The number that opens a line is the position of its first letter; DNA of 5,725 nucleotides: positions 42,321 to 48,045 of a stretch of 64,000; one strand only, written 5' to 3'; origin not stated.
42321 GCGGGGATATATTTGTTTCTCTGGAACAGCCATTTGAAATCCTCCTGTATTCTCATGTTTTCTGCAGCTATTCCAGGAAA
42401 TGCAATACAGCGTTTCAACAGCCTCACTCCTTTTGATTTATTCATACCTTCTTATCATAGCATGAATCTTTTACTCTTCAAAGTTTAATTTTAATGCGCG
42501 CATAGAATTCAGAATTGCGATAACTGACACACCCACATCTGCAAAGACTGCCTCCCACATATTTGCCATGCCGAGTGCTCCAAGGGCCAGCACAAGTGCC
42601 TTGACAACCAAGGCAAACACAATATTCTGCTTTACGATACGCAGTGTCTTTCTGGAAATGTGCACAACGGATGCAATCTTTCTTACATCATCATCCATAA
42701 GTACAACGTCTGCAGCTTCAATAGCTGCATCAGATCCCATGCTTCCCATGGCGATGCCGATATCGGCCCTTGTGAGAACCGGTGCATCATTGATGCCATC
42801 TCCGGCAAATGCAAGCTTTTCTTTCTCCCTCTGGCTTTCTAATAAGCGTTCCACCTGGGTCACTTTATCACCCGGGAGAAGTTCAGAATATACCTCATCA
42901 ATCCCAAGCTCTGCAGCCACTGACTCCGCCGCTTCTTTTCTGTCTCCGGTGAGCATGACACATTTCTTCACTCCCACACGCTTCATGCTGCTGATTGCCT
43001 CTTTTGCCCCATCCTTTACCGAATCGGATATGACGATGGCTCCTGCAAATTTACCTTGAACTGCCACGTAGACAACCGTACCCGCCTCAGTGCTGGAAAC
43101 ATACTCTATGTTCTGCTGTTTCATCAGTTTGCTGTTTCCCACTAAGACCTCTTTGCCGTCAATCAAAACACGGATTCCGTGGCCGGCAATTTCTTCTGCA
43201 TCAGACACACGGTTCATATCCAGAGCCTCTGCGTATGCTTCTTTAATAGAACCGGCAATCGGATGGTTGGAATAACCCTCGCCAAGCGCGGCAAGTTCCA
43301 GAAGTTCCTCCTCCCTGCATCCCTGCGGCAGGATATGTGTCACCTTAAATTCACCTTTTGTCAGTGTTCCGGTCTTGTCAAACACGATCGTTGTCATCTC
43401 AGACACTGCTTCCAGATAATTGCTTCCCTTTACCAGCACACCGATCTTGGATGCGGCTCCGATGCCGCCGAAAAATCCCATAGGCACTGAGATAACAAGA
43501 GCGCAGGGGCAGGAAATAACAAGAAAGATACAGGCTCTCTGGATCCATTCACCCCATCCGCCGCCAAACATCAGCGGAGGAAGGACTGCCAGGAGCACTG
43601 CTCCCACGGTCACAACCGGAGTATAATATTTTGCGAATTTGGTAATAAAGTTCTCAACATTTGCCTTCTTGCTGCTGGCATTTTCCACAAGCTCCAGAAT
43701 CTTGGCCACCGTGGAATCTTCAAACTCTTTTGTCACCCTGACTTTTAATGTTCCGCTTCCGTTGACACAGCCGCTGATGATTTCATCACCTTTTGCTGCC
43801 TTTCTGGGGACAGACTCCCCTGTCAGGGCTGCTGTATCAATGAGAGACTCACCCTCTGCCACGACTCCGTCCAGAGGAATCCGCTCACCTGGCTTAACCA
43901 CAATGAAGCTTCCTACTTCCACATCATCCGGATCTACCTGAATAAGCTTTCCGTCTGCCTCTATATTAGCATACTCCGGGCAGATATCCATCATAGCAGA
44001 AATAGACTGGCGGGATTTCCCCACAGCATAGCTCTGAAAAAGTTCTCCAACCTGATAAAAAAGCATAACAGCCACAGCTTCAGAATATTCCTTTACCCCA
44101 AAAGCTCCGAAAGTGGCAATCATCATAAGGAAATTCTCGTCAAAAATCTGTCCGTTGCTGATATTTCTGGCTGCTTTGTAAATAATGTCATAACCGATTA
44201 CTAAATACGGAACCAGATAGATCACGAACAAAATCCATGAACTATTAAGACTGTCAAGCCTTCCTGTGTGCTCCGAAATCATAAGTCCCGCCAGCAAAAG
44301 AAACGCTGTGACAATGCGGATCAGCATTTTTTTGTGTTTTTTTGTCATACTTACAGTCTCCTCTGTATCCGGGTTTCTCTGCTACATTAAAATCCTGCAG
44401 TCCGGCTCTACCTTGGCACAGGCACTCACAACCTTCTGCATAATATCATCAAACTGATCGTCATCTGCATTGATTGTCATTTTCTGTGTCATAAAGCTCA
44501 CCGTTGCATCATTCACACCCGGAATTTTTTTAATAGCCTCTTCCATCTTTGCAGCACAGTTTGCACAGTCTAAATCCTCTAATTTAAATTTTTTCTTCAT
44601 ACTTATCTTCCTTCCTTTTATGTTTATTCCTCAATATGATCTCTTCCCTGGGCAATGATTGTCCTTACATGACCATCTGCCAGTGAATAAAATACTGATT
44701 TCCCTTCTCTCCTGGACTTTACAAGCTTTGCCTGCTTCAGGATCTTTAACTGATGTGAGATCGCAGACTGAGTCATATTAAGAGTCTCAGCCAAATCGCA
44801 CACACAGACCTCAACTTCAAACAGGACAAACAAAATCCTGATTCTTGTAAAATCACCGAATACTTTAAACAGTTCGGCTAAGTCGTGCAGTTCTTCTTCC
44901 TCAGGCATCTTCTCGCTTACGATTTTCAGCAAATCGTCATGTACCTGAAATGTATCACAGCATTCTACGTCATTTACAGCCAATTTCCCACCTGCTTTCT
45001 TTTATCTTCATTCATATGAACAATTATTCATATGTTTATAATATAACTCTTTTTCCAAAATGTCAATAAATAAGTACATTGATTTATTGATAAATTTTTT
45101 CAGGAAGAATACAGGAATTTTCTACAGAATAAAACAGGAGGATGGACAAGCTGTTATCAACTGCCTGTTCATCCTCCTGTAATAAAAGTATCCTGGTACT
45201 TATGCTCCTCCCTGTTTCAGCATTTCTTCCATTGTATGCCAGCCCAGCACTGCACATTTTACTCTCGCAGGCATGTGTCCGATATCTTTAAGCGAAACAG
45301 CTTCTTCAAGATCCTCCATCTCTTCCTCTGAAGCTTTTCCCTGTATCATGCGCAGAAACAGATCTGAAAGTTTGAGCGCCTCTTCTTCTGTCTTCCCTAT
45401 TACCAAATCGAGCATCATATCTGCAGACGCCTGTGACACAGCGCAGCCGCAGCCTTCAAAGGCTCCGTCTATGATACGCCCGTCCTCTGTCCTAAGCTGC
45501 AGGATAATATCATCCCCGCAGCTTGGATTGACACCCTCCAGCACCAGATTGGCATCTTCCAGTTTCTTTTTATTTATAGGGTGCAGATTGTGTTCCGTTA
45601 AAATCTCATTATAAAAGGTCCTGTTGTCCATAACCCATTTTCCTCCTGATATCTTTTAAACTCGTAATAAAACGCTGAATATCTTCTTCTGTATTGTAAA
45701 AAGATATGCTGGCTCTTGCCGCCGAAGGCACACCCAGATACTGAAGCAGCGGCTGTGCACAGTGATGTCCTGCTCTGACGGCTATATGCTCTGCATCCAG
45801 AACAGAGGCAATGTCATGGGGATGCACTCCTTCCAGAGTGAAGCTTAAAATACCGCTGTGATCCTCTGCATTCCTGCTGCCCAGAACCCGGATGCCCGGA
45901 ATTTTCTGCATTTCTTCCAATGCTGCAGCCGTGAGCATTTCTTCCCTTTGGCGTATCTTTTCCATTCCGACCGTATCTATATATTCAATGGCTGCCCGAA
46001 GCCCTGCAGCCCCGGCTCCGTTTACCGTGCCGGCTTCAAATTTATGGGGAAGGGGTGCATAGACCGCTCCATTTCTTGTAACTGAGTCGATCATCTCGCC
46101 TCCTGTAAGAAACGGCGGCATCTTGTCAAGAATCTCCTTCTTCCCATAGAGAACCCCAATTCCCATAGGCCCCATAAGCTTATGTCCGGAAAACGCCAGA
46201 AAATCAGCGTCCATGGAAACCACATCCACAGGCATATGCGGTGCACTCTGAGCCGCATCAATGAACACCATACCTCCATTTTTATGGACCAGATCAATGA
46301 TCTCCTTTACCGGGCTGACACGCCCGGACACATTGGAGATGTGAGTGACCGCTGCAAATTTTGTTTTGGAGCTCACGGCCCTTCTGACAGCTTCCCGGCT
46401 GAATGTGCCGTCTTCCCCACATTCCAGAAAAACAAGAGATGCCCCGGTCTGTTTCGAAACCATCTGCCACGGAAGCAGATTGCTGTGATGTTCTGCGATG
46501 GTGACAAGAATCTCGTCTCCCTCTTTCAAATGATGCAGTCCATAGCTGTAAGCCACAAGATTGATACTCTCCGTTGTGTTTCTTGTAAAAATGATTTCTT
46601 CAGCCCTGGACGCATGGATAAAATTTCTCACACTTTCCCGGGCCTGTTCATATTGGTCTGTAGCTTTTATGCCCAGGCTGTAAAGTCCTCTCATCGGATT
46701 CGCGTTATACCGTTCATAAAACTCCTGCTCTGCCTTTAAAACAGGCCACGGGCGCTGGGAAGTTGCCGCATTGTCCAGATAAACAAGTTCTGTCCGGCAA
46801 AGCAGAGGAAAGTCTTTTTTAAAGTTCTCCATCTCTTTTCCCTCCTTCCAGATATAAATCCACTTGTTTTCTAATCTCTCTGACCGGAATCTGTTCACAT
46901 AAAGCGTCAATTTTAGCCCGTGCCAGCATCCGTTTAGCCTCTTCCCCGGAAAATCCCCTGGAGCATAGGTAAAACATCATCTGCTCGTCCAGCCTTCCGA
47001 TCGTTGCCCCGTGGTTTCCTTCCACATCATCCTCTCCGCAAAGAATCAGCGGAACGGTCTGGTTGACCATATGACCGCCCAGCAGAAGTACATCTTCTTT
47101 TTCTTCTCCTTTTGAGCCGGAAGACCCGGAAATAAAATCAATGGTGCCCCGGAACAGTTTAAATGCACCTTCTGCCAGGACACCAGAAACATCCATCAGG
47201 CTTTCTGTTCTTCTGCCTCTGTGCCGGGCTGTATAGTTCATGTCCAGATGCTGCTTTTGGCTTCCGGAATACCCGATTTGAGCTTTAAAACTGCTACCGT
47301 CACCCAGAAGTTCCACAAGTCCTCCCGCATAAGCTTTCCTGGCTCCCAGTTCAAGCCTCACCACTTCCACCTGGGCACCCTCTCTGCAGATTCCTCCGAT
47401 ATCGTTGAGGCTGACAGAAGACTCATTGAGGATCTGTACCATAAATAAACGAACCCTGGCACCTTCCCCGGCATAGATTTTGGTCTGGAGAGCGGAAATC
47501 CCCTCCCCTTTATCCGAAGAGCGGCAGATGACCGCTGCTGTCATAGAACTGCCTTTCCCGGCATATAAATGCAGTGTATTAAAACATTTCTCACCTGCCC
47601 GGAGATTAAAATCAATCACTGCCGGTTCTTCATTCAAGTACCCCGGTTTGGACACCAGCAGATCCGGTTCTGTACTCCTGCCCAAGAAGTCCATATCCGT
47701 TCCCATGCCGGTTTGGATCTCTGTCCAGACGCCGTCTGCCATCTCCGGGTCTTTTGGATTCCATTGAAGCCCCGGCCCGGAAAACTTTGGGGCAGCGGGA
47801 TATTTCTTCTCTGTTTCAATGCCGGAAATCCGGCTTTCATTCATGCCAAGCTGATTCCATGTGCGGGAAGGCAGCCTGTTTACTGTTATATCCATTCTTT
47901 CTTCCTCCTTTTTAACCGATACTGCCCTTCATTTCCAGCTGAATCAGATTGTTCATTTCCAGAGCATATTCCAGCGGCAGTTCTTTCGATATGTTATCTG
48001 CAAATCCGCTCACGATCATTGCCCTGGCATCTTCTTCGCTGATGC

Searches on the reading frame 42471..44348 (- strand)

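Call 16: search_protein_families(library=pfam, proteins=[window:42471-44348:-], max_evalue=0.001)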
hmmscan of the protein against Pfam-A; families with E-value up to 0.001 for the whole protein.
window:42471-44348:- (625 aa): 4 families
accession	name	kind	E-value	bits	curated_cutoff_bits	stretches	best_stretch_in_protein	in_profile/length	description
PF00122.25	E1-E2_ATPase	-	1.3e-48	165.4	28.1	1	124-300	4-179/181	E1-E2 ATPase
PF00702.32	Hydrolase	-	5.1e-29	102.5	26.4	1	318-529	1-191/191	haloacid dehalogenase-like hydrolase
PF08282.18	Hydrolase_3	-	4.2e-06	27.1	20.9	1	494-553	187-246/255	haloacid dehalogenase-like hydrolase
PF12710.13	HAD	-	0.00018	22.5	27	1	443-525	85-188/189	haloacid dehalogenase-like hydrolase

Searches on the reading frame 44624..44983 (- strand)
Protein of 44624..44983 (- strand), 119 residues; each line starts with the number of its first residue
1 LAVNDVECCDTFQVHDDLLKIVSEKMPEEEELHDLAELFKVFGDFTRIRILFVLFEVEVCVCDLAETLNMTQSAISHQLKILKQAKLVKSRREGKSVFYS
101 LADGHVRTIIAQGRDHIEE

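Call 16: search_protein_families(library=pfam, proteins=[window:44624-44983:-], max_evalue=0.001)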
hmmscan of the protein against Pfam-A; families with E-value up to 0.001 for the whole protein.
window:44624-44983:- (119 aa): 4 families
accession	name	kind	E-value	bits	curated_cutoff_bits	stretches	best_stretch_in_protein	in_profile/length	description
PF01022.26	HTH_5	-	1.1e-15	57.6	22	1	46-90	3-47/47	Bacterial regulatory protein, arsR family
PF12840.13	HTH_20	-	0.00022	21.6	27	1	63-91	23-51/51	Helix-turn-helix domain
PF13601.12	HTH_34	-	0.00086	19.9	27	0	47-92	2-48/80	Winged helix DNA-binding domain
PF12802.13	MarR_2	-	0.00096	19.7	27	0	61-93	23-55/61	MarR family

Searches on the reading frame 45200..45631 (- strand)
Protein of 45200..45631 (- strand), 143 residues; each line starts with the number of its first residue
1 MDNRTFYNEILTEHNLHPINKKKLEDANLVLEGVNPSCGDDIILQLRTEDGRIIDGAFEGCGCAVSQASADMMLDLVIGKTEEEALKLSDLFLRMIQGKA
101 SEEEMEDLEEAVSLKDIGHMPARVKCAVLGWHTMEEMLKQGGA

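Call 16: search_protein_families(library=pfam, proteins=[window:45200-45631:-], max_evalue=0.001)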
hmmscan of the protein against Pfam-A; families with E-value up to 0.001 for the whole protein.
window:45200-45631:- (143 aa): 1 family
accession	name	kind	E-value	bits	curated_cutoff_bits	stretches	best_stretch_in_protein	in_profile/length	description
PF01592.21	NifU_N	-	1.5e-18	67.6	22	1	7-113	2-113/127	NifU-like N terminal domain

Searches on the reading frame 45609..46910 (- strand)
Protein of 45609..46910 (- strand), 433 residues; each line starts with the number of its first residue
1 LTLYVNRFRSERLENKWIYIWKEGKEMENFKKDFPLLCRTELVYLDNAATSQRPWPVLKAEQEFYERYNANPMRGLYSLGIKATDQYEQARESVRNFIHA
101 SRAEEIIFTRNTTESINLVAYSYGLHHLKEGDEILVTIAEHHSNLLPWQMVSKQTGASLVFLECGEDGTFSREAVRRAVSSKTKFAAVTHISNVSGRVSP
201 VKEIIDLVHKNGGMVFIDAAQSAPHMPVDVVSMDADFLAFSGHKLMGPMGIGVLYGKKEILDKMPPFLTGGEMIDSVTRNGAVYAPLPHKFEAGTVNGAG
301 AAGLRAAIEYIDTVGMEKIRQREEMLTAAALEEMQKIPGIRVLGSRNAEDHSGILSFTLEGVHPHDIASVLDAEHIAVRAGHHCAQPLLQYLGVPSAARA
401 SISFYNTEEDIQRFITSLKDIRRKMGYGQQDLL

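Call 16: search_protein_families(library=pfam, proteins=[window:45609-46910:-], max_evalue=0.001)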
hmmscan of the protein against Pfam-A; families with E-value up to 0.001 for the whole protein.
window:45609-46910:- (433 aa): 5 families
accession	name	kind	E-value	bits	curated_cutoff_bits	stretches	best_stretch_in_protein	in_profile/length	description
PF00266.25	Aminotran_5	-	1.3e-144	482.2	21.5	1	43-414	1-371/371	Aminotransferase class-V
PF01212.27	Beta_elim_lyase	-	1.5e-06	28.2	27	1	103-335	47-245/288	Beta-eliminating lyase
PF01041.23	DegT_DnrJ_EryC1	-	7.5e-06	25.8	19.8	1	92-223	28-150/360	DegT/DnrJ/EryC1/StrS aminotransferase family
PF01053.26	Cys_Met_Meta_PP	-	3.3e-05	23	27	1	126-246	86-200/381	Cys/Met metabolism PLP-dependent enzyme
PF00155.27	Aminotran_1_2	-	4.5e-05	23.2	19.7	1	85-414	42-357/361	Aminotransferase class I and II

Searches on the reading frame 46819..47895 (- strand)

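Call 16: search_protein_families(library=pfam, proteins=[window:46819-47895:-], max_evalue=0.001)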
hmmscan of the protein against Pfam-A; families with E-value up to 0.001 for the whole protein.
window:46819-47895:- (358 aa): 1 family
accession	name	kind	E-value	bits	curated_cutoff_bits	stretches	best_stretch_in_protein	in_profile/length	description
PF01458.23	SUFBD_core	-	1.6e-57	195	27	1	102-327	8-231/232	SUF system FeS cluster assembly, SufBD core domain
